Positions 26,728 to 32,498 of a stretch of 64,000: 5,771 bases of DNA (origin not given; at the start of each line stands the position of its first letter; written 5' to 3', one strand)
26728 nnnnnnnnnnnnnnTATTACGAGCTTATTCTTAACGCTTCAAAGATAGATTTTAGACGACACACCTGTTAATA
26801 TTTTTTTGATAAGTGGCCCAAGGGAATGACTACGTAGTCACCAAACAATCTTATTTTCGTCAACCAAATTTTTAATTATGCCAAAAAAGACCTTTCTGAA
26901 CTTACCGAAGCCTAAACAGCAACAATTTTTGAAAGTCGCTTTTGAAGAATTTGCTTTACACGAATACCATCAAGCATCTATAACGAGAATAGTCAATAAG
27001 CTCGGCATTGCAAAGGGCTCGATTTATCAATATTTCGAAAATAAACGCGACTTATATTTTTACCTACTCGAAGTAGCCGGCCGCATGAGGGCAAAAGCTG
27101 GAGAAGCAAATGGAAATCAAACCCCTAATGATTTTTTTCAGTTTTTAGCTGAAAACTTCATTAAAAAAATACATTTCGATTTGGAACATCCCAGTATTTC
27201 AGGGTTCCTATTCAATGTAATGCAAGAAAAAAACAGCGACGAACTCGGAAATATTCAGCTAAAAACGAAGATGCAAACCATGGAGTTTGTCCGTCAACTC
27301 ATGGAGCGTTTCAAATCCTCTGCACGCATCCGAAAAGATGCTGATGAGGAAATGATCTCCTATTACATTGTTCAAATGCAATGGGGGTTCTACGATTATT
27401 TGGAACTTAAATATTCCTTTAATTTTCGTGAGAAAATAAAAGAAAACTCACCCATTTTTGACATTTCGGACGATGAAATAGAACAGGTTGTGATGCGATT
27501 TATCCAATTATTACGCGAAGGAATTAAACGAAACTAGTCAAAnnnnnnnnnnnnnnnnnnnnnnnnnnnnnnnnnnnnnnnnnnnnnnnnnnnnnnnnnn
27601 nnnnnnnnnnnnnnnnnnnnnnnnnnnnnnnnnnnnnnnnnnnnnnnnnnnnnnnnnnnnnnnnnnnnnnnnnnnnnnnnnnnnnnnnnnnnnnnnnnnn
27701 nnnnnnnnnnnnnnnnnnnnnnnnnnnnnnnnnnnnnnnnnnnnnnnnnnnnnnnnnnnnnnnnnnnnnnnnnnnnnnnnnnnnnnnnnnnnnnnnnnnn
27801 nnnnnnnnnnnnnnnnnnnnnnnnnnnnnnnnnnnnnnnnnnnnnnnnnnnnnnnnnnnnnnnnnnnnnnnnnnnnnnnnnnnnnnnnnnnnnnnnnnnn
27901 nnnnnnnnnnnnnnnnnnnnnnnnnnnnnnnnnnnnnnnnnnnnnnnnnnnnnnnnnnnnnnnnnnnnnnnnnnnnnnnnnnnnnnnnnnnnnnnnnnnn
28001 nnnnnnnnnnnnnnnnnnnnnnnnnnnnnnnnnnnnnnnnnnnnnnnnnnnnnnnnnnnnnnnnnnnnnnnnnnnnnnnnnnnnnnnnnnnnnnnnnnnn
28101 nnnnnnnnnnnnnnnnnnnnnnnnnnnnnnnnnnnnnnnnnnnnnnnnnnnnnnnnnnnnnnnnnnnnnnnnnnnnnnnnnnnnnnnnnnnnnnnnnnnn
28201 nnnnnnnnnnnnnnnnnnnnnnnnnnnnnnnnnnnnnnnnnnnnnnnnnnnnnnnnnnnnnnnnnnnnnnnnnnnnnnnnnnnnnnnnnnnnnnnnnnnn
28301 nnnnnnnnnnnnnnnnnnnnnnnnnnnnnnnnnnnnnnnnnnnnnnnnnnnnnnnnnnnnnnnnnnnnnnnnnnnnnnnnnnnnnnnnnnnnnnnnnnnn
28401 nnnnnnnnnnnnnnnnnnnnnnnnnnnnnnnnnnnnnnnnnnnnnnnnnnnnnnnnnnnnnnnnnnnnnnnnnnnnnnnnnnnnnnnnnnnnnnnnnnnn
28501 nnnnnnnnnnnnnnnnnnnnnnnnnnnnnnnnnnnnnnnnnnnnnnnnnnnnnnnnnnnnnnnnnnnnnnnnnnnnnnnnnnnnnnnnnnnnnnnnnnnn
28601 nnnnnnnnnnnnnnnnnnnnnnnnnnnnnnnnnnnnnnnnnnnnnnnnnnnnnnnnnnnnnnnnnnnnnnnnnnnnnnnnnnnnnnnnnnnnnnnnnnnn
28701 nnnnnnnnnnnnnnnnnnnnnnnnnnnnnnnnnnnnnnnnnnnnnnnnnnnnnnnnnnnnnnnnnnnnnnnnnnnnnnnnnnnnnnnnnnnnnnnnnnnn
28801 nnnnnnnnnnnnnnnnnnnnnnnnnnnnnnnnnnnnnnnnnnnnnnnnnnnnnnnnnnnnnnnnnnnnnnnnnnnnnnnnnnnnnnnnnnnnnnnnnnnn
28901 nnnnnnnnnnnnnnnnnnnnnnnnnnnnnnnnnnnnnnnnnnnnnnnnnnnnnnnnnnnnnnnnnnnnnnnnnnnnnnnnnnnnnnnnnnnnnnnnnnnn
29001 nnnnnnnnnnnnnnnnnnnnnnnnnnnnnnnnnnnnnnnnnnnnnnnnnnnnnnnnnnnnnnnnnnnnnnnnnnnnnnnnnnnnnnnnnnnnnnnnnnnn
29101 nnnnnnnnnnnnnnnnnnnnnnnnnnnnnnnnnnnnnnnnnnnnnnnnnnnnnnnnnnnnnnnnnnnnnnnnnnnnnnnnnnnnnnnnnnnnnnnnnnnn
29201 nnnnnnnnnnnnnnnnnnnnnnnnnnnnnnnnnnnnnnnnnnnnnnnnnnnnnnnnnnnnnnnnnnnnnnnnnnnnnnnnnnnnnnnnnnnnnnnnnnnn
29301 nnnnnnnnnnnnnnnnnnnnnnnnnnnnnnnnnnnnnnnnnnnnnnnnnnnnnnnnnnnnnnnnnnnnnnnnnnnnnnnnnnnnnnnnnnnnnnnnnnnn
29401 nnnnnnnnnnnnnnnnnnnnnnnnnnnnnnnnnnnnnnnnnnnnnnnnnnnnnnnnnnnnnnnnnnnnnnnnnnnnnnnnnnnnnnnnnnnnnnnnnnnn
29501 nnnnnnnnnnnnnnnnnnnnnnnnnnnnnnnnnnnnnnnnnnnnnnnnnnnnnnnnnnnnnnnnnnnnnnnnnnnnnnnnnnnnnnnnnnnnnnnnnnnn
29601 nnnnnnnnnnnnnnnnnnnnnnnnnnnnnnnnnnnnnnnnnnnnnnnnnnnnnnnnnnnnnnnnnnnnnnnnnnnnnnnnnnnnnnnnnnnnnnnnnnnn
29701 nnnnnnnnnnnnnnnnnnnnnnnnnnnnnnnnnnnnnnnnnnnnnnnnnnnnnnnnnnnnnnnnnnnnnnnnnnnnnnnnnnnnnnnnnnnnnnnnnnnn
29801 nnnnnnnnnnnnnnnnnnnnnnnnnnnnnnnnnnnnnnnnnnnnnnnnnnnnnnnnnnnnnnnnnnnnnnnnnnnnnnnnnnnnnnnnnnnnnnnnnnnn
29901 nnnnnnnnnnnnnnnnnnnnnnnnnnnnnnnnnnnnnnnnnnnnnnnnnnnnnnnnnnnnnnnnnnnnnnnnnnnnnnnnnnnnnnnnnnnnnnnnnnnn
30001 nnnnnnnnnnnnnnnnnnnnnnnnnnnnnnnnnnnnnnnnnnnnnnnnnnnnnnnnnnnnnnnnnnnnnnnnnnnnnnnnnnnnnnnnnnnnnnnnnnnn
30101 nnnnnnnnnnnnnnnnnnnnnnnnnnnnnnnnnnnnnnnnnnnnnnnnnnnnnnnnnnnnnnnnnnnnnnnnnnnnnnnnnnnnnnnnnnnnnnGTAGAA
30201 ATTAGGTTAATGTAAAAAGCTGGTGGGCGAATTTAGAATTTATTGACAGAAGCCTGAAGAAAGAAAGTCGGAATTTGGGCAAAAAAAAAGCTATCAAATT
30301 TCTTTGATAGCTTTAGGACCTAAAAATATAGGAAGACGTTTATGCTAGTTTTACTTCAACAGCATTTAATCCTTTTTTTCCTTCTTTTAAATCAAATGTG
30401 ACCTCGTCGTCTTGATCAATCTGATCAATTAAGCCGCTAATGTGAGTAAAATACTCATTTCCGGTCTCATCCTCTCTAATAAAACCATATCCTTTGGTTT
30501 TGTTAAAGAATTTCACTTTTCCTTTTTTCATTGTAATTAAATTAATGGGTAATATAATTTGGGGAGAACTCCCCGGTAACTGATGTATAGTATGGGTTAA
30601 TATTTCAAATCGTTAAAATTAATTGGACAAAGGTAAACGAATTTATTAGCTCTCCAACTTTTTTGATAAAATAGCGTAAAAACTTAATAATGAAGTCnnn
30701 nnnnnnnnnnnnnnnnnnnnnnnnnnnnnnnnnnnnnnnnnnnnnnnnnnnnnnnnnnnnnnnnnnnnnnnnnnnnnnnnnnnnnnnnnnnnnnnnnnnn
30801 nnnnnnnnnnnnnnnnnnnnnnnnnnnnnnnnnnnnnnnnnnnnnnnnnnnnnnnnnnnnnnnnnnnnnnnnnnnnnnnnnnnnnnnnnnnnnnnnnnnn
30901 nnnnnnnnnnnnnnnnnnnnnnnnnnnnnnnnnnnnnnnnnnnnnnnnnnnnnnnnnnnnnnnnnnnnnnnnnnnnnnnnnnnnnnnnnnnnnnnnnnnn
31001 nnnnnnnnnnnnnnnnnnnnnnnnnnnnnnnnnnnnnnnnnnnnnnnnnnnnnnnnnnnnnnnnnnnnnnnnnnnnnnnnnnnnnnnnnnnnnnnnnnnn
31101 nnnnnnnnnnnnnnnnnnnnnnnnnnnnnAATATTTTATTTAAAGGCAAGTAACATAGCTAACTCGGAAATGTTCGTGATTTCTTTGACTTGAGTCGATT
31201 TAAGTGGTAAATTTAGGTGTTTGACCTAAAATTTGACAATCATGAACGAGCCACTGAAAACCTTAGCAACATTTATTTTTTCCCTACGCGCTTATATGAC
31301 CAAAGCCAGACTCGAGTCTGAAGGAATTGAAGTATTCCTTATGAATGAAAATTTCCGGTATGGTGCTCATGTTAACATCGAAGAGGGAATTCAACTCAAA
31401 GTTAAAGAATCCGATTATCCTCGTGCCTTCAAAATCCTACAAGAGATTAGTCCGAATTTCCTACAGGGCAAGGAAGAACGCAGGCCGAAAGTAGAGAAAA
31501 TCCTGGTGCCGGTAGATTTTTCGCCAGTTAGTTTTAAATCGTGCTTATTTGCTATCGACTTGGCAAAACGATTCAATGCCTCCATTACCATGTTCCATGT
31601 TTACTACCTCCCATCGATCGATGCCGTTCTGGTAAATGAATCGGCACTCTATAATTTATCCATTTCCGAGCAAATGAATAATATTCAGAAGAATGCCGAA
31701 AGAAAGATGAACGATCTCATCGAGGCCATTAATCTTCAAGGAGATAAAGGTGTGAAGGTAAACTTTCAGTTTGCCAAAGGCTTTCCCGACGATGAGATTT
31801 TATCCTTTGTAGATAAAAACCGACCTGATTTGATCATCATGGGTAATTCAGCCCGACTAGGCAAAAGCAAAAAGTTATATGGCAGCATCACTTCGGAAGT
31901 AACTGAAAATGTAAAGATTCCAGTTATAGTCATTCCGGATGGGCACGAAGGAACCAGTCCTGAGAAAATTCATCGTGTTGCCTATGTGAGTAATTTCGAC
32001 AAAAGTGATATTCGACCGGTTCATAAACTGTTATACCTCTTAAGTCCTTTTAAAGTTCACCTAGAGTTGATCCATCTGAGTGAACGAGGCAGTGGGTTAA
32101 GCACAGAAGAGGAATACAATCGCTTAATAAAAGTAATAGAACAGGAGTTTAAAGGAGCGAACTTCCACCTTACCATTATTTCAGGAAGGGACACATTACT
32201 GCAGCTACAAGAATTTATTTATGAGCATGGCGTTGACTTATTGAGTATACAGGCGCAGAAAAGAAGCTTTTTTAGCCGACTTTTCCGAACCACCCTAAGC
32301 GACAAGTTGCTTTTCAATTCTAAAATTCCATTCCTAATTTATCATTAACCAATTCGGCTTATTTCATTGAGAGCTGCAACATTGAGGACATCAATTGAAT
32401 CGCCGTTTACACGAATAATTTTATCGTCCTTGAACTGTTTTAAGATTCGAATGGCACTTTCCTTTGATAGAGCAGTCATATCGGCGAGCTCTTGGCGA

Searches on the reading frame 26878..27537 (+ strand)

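Call 77: search_protein_families(library=pfam, proteins=[window:26878-27537:+], max_evalue=0.00001)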
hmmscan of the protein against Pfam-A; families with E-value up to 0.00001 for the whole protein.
window:26878-27537:+ (219 aa): 1 family
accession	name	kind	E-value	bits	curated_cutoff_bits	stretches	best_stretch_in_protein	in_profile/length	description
PF00440.29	TetR_N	-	4.1e-11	42.9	24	1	18-61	2-45/47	Bacterial regulatory proteins, tetR family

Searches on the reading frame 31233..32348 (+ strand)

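Call 76: search_protein_families(library=pfam, proteins=[window:31233-32348:+], max_evalue=0.00001)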
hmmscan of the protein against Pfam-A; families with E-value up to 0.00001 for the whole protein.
window:31233-32348:+ (371 aa): 2 families
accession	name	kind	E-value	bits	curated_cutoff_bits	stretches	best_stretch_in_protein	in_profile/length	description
PF00582.32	Usp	-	2.3e-26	93.5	24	1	88-235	3-141/141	Universal stress protein family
PF09413.15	DUF2007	-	1.2e-06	29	25.7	1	17-72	10-65/66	Putative prokaryotic signal transducing protein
